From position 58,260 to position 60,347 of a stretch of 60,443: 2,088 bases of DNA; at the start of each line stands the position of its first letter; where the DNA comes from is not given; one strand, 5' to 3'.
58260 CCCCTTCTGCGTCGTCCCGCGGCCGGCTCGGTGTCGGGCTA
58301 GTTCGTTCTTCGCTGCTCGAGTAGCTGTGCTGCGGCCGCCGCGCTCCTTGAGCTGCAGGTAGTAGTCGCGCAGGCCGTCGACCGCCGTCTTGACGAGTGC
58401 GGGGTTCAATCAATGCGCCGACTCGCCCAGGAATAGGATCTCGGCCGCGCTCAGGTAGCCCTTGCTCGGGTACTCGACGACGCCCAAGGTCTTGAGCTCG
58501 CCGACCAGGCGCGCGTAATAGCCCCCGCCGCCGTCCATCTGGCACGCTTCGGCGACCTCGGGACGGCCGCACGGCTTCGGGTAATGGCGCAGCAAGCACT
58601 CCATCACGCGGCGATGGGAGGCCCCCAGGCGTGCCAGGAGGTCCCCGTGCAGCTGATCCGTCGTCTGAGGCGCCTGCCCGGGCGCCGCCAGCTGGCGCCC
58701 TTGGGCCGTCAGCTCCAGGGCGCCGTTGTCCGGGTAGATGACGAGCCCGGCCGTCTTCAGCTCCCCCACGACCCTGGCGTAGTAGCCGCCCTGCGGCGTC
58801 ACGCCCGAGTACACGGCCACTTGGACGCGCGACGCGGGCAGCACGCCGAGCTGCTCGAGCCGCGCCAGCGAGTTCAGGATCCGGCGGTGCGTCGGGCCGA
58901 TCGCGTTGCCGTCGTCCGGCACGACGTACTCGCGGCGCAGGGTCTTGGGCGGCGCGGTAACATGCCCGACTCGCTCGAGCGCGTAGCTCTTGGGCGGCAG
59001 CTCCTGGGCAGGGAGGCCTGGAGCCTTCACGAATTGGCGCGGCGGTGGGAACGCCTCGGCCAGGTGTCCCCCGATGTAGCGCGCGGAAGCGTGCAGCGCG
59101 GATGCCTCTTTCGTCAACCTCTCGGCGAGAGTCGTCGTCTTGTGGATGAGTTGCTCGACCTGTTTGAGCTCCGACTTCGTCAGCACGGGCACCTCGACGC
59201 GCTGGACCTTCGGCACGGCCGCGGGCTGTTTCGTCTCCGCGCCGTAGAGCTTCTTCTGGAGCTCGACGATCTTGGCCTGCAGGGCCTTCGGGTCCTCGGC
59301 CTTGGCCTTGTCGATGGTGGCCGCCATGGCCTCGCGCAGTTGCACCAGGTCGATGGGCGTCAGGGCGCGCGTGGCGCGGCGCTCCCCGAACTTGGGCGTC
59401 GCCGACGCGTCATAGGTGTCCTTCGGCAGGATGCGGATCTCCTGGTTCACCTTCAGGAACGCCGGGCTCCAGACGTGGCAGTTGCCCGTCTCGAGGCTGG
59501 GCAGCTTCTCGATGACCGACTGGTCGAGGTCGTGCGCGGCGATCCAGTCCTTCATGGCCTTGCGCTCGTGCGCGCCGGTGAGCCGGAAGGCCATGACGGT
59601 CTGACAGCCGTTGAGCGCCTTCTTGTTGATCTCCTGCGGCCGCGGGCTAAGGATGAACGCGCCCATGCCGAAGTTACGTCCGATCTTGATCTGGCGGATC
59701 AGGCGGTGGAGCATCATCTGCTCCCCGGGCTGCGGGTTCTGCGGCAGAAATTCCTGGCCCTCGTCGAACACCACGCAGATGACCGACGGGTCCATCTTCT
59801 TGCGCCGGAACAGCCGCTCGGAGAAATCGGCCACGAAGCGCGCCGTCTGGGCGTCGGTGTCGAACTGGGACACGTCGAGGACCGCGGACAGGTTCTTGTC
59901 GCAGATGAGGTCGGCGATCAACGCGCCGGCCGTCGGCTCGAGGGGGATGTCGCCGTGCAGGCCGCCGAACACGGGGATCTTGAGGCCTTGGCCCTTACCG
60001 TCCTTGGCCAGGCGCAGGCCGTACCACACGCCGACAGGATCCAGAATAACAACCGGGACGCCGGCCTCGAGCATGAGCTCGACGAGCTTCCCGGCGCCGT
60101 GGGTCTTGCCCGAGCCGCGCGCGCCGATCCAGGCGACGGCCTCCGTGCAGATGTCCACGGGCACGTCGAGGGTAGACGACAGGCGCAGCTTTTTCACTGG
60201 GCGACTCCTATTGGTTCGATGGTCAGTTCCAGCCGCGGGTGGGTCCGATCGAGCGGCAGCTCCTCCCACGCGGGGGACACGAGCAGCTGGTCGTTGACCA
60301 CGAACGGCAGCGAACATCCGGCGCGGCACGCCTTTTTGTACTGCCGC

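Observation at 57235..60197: HerA/FtsK-like ATPase with tandem winged helices, a CCHC zinc-knuckle protein and an ASCH protein as a coupled trio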

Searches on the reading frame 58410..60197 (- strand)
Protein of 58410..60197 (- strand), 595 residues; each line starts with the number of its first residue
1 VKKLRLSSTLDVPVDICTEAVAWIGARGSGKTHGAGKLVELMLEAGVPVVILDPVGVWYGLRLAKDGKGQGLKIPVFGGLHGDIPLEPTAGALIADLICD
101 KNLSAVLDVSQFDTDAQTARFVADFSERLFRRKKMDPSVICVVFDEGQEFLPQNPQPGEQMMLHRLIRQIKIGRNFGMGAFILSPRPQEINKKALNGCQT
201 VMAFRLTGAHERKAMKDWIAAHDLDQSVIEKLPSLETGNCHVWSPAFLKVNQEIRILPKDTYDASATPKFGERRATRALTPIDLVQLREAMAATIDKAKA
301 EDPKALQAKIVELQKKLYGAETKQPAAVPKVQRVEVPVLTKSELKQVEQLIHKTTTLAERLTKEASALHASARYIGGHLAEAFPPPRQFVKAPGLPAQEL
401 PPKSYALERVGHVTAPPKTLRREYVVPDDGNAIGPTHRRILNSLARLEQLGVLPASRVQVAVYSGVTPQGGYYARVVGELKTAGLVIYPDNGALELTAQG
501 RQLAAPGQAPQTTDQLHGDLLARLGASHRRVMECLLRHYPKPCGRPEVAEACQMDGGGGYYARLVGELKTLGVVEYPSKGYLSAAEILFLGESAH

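Call 3: search_protein_families(library=pfam, proteins=[window:58410-60197:-], max_evalue=1)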
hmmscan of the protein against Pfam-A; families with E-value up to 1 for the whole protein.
window:58410-60197:- (595 aa): 6 families
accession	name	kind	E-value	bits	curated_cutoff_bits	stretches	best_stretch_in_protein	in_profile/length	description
PF01935.23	DUF87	-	4.3e-05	24.2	23.2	1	9-56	11-62/220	Helicase HerA, central domain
PF12846.13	AAA_10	-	0.00014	21.5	27.5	1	141-240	243-337/362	AAA-like domain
PF05872.18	HerA_C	-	0.0052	15.9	22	0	25-61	28-64/502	Helicase HerA-like C-terminal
PF14338.12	Mrr_N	-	0.019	15.5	29.5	1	479-504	60-85/87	Mrr N-terminal domain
PF10412.15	TrwB_AAD_bind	-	0.048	13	20.5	1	10-59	7-56/387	Type IV secretion-system coupling protein DNA-binding domain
PF12699.13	phiKZ_IP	-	0.11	12.1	27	1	319-375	271-327/387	phiKZ-like phage internal head proteins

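Call 4: search_protein_families(library=phrogs, proteins=[window:58410-60197:-], max_evalue=0.01)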
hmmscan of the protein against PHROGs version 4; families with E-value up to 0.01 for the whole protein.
window:58410-60197:- (595 aa): 2 families
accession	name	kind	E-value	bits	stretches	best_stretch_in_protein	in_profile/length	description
phrog_2666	-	head and packaging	9.9e-15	55.2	1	18-224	321-502/555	terminase large subunit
phrog_7035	-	unknown function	1.4e-10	41.2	1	126-243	479-593/969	-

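Call 8: search_protein_families(library=ncbifam, proteins=[window:58410-60197:-], max_evalue=0.1)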
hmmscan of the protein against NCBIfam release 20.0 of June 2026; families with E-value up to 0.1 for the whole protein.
window:58410-60197:- (595 aa): 5 families
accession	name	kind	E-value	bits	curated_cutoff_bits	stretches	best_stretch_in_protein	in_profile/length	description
NF042944.1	HerA_antiphage_2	equivalog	1.2e-07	30.9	850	1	139-240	428-527/576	anti-phage-associated helicase HerA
NF042943.1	HerA_antiphage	equivalog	2e-07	30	800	1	125-246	420-540/566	anti-phage-associated helicase HerA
NF053655.1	CedD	equivalog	4.2e-07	29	600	2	19-56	222-259/527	DNA-translocating ATPase CedD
NF040819.1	helicase_HerA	equivalog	2.4e-06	26.4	970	1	137-240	401-499/561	DNA double-strand break repair helicase HerA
NF040937.1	HerA_Thermprot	equivalog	4.4e-05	22.1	800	1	106-242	311-448/487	DNA double-strand break repair helicase HerA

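Call 9: search_protein_families(library=padloc, proteins=[window:58410-60197:-], max_evalue=0.1)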
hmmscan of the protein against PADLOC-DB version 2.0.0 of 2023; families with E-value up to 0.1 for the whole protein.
window:58410-60197:- (595 aa): 12 families
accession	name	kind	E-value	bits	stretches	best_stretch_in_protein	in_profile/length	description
PDLC04105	HerA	-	5.8e-16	56.2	1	135-273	415-552/576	-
PDLC01055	HerA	-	3.8e-13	47.1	1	105-205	384-482/532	Type III coevolved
PDLC04104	HerA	-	1.2e-11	42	1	138-291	219-371/379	-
PDLC04140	mad8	-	1.9e-09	35.5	2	132-250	185-297/314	mads_8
PDLC04103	HerA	-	4.6e-09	33.2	2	140-270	442-570/579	-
PDLC04100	HerA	-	5.4e-09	33.3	1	125-271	426-570/580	-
PDLC04106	HerA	-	1.6e-08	31.6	1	119-277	492-649/667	-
PDLC02188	HerA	-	1.9e-08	31.6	1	140-242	429-529/578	-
PDLC02185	HerA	-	2.3e-08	31.2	1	125-268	432-573/585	-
PDLC04098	HerA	-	1.2e-05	22.1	1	118-280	506-672/686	-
PDLC04102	HerA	-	4.6e-05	19.9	1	118-243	487-607/654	-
PDLC04097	HerA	-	0.00022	18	1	170-259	509-601/618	-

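Call 10: search_solved_structures(query=window:58410-60197:-, max_evalue=1, show_alignments=2)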
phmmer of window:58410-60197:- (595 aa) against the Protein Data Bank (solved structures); distinct sequences matched with E-value up to 1: 10.
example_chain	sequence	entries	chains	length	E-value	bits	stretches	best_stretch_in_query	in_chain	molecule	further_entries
8xau_A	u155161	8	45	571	4.1e-07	32.5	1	126-244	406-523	ATP-binding protein | HerA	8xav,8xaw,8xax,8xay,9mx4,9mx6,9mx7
9c1m_M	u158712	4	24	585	6e-07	31.9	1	124-243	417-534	ATP-binding protein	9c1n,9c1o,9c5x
8wiv_A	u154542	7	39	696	2.1e-05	26.8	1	142-242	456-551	Helicase HerA central domain-containing protein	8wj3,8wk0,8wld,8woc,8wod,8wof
8ziq_M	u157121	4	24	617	5e-05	25.5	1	139-241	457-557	HerA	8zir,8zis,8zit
4d2i_A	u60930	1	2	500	0.00028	23.1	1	120-242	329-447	HERA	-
9x1l_A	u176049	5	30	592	0.00095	21.3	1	139-213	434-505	DNA helicase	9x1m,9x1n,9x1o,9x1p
8j4u_M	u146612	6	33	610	0.0053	18.9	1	121-247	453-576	Nucleoside triphosphate hydrolase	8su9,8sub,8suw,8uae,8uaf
8yho_A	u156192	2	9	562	0.009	18.1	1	104-269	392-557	DUF87 domain-containing protein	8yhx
2efr_A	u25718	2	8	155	0.063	15.3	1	209-322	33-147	General control protein GCN4 and Tropomyosin 1 alpha chain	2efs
11kk_A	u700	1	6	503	0.13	14.2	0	24-61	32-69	HerA like helicase YjgR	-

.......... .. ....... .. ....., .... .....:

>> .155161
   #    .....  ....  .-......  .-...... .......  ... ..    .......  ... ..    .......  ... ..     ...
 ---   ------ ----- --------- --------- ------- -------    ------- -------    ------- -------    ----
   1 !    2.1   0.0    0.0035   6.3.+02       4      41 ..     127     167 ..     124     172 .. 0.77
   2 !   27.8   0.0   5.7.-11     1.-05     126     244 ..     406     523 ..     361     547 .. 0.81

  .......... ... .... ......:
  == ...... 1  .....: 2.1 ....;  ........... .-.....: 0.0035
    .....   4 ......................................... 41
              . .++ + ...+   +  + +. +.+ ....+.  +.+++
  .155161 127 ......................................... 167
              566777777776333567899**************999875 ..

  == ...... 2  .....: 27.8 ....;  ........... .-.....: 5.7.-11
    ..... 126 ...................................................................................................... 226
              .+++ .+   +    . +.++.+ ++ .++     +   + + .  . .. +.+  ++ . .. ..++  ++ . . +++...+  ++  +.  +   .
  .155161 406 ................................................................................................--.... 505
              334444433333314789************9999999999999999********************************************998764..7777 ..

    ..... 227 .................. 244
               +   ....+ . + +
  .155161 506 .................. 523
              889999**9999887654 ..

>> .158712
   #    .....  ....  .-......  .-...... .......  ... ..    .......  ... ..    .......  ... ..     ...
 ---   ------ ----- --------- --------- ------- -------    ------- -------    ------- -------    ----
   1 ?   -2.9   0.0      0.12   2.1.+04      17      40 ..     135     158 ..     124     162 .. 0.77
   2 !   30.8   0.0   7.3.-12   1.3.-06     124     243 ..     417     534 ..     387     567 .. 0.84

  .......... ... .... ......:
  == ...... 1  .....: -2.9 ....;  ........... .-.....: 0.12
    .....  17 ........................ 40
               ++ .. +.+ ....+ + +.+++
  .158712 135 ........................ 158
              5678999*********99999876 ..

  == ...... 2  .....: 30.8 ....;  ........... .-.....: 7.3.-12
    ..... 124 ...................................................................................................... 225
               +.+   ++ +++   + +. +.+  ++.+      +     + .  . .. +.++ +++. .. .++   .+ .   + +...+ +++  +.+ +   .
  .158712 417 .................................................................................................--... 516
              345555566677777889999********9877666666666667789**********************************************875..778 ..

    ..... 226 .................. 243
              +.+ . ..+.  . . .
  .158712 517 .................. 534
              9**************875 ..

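Call 11: find_homologous_proteins(query=window:58410-60197:-, max_evalue=0.001)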
Query window:58410-60197:- (595 aa): 994 proteins with E <= 0.001 among 8000 candidates; the best 120 are listed.
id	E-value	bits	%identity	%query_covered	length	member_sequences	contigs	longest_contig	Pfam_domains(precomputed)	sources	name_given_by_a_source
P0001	0.0e+0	1343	100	100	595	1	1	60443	-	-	-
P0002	1.6e-230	785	61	99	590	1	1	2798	PF05872.19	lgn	-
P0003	5.1e-222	757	59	99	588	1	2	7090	PF12846.14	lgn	-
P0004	1.2e-221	756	61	99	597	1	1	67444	PF12846.14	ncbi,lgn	ncbi:MAG: hypothetical protein V4510_09805 [bacterium]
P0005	3.2e-202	692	57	99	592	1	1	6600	-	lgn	-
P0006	1.3e-197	676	55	99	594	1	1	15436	-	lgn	-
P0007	3.9e-196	671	56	99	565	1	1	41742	-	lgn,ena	-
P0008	5.1e-193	661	56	99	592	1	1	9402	PF05872.19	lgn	-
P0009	2.7e-190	652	54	99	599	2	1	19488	-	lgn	-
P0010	4.1e-190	652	54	99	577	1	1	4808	PF05872.19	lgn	-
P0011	1.1e-189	650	54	99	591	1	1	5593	PF05872.19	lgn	-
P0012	1.8e-189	649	53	100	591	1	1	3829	PF01935.24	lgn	-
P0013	6.1e-183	628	51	99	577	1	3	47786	PF05872.19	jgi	jgi:hypothetical protein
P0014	1.5e-182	627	52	99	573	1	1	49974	PF05872.19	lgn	-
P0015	3.7e-182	625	51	99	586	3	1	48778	PF05872.19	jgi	jgi:hypothetical protein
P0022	1.5e-152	528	43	99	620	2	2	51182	PF01935.24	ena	-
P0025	8.1e-148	512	46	99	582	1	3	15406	-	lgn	-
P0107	5.1e-126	440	42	99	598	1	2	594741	PF01935.24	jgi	jgi:protein-arginine kinase activator protein McsA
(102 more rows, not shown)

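Call 12: find_encoding_contigs(protein=P0004, flank=10000, max_places=3)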
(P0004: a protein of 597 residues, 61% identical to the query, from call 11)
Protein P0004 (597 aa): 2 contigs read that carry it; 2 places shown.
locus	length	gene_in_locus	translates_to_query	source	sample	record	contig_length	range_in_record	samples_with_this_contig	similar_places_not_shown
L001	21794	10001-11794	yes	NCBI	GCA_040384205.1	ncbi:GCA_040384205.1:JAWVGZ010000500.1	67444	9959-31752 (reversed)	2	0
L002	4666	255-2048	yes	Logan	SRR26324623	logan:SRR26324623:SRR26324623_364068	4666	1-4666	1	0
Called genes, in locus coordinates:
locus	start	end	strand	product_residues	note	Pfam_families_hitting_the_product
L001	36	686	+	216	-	PF01541:GIY-YIG, PF22083:I-HmuI_NUMOD-like (weak)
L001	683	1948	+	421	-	PF03837:RecT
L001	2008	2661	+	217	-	-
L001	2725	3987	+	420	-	-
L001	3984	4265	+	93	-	-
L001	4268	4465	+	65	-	-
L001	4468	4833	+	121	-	-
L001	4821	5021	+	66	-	-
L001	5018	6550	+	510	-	PF11074:DUF2779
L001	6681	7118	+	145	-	-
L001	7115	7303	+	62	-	-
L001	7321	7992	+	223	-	PF01170:UPF0020 (faint), PF01555:N6_N4_Mtase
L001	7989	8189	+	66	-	-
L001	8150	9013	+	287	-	PF02086:MethyltransfD12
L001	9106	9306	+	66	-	-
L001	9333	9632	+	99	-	-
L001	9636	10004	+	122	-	PF05866:RusA (weak)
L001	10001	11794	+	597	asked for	PF12846:AAA_10 (faint)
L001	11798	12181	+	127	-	-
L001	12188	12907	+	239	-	-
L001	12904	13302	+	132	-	-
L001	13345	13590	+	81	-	-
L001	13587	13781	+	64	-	-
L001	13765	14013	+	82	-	-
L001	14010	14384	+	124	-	-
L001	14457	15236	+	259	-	-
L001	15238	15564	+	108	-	PF27050:Phage_P22_Y8K6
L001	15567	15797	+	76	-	-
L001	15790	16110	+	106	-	PF04026:SpoVG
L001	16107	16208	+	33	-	-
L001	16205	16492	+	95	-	-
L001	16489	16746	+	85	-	-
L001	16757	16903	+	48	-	-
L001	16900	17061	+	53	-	-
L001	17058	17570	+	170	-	-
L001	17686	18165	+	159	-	-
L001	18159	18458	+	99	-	-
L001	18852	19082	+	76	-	-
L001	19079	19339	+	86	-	-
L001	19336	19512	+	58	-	-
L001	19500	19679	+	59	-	-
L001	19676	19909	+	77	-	-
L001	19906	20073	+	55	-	-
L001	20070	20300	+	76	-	-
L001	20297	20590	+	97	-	-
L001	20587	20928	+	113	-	PF12728:HTH_17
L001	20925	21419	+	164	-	PF18143:HAD_SAK_2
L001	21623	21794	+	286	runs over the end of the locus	PF04492:Phage_rep_O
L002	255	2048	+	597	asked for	PF12846:AAA_10 (faint)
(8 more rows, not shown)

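Call 13: find_encoding_contigs(protein=P0022, flank=10000, max_places=3)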
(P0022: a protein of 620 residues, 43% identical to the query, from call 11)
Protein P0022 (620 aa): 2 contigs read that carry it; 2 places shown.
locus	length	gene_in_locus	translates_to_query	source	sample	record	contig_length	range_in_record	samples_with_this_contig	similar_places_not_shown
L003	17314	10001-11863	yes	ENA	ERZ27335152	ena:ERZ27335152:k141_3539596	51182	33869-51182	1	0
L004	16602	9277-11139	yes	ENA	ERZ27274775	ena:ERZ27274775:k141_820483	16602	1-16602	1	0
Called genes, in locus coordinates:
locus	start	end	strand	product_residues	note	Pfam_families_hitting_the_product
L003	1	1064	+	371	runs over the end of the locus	-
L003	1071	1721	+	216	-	-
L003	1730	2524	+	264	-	-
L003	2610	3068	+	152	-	PF04266:ASCH (weak)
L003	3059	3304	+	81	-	-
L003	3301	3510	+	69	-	-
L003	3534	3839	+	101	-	-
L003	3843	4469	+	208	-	-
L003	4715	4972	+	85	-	PF00313:CSD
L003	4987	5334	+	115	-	-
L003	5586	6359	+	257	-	PF01844:HNH (weak)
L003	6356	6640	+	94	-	-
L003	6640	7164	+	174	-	PF05866:RusA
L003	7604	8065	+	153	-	-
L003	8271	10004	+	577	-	PF00145:DNA_methylase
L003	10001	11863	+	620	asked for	PF01935:DUF87 (faint)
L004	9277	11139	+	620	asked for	PF01935:DUF87 (faint)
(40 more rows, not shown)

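Call 14: find_encoding_contigs(protein=P0107, flank=10000, max_places=3)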
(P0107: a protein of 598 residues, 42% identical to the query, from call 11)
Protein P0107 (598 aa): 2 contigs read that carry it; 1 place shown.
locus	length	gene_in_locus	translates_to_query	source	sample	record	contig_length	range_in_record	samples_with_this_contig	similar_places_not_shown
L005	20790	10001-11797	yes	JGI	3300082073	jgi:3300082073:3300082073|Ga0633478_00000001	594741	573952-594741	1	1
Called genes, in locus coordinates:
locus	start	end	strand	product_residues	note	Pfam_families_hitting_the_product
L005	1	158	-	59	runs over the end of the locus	-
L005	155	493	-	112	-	-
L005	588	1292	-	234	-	-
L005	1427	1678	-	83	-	-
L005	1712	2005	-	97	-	-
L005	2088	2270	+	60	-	-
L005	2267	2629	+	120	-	-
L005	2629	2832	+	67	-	-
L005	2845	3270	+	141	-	-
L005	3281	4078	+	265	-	-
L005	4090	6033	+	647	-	-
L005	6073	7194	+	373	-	-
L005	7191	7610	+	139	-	-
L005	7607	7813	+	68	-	-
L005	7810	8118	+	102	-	-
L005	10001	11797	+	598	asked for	PF01935:DUF87 (weak)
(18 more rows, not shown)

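Call 18: search_dna_similar(query=window:58410-60197:-, collection=phages, mode=protein, max_rows=40, max_evalue=0.001)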
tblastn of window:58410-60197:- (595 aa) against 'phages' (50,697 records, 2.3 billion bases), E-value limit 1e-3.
Records with a match: 1; places in all: 1; records where one place covers at least 80% of the query: 1.
Best place of each record, by identity: <60% 1.
By first word of the organism name: Caudoviricetes 1.
By host as written in the record: - 1.
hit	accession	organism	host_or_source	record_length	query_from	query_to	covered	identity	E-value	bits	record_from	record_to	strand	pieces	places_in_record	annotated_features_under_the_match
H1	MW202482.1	Caudoviricetes sp.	Manatee Spring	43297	4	589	98%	30.0%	4e-84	293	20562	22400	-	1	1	hera helicase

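Call 19: get_annotated_region(hit=H1, flank=12000)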
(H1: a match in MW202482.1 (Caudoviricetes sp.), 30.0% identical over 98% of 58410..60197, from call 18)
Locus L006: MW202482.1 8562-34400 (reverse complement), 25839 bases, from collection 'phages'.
description: Podoviridae sp. isolate ct4oC223, complete genome.
organism: Caudoviricetes sp. (NCBI taxid 2832643)
taxonomy: Viruses; Duplodnaviria; Heunggongvirae; Uroviricota; Caudoviricetes
host: -; source: Manatee Spring; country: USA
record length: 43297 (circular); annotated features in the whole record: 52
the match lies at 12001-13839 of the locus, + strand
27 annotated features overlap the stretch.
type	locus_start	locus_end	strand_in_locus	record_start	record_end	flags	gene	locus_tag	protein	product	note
CDS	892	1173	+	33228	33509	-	-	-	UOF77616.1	hypothetical protein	-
CDS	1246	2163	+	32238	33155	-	-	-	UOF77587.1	adenine specific methyltransferase mboiiA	-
CDS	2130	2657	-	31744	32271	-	-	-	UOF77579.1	holin family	-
CDS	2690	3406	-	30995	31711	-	-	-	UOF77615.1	hypothetical protein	-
CDS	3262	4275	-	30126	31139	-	-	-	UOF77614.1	hypothetical protein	-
CDS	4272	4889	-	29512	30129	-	-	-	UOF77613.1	hypothetical protein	-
CDS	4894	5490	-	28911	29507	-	-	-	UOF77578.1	deddh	-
CDS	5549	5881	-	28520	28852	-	-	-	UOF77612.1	hypothetical protein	-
CDS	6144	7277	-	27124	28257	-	-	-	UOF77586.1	adenine specific methyltransferase mboiiA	-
CDS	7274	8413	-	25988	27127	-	-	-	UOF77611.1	hypothetical protein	-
CDS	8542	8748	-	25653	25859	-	-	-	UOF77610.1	Z-DNA binding protein 1/DNA complex dlM1-Z-DNA compleX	-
CDS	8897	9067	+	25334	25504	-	-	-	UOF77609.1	hypothetical protein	-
CDS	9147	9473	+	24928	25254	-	-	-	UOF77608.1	hypothetical protein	-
CDS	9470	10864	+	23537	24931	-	-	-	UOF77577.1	chromosome segregation protein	-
CDS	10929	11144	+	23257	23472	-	-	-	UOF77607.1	hypothetical protein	-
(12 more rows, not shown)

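Call 20: search_dna_similar(query=window:58410-60197:-, collection=plasmids, mode=protein, max_rows=20, max_evalue=0.001)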
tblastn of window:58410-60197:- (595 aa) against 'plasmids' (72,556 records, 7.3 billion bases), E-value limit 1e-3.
Records with a match: 95; places in all: 100; records where one place covers at least 80% of the query: 13.
Best place of each record, by identity: <60% 95.
By first word of the organism name: Serratia 17; Citrobacter 10; Mycobacterium 7; Mycolicibacterium 6; Natronorubrum 4; Haloterrigena 4; Sulfitobacter 4; Enterobacter 3; Phaeobacter 3; Clavibacter 2; and 31 more.
By predicted mobility (MOB-suite, as given by PLSDB): non-mobilizable 47; conjugative 31; mobilizable 17.
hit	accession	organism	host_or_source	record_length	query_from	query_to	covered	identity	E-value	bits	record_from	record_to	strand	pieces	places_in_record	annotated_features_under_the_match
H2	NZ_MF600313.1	Mycolicibacterium sp. CBMA 213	Soil,soil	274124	4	590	99%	34.8%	3e-82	289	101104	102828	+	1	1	DUF87 domain-containing protein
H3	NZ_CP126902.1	Mycolicibacterium vanbaalenii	cell culture,soil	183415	2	594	100%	34.2%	1e-77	276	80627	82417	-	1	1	helicase HerA-like domain-containing protein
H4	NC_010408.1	Clavibacter sepedonicus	-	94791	2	590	99%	31.4%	5e-83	291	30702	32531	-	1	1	helicase HerA-like domain-containing protein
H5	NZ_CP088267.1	Clavibacter sepedonicus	Potato,tissue sample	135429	2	590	99%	31.4%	5e-83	291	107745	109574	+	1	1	helicase HerA-like domain-containing protein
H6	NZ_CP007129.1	Gemmatirosa kalamazoonensis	-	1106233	4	589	98%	31.5%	3e-82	289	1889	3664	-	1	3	record has no annotation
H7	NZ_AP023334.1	Mycolicibacterium sp. TY66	-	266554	4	591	99%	31.1%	1e-70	255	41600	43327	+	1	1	DUF87 domain-containing protein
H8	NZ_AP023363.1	Mycolicibacterium sp. TY81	-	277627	4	591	99%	31.1%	1e-70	255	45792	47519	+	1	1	DUF87 domain-containing protein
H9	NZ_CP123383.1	Gordonia sp. SMJS1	Pure culture,sediment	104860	6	591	85%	35.3%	4e-60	281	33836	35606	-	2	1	hypothetical protein (x2)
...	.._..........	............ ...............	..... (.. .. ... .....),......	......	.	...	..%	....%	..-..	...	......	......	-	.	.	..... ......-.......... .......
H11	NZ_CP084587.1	Mycobacterium intracellulare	water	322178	6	573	95%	30.1%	3e-60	224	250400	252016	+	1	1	DUF87 domain-containing protein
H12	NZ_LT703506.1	Mycobacterium intracellulare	natural / free-living,environmental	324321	6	573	95%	30.1%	3e-60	224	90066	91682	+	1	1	DUF87 domain-containing protein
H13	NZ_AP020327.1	Mycobacterium avium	-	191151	3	571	96%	29.2%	2e-55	210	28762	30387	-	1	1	helicase HerA-like domain-containing protein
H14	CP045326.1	Mycobacterium sp. THAF192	pure culture,Surface of a polyethylene ...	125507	27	573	92%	29.9%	4e-52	200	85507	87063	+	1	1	hypothetical protein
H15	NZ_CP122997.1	Mycolicibacterium aubagnense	wall sediment of Poderosa mine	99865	4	461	77%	33.2%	3e-53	203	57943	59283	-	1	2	DUF87 domain-containing protein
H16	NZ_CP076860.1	Mycobacterium avium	Homo sapiens,sputum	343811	144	594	76%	30.0%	2e-34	147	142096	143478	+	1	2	ATP-binding protein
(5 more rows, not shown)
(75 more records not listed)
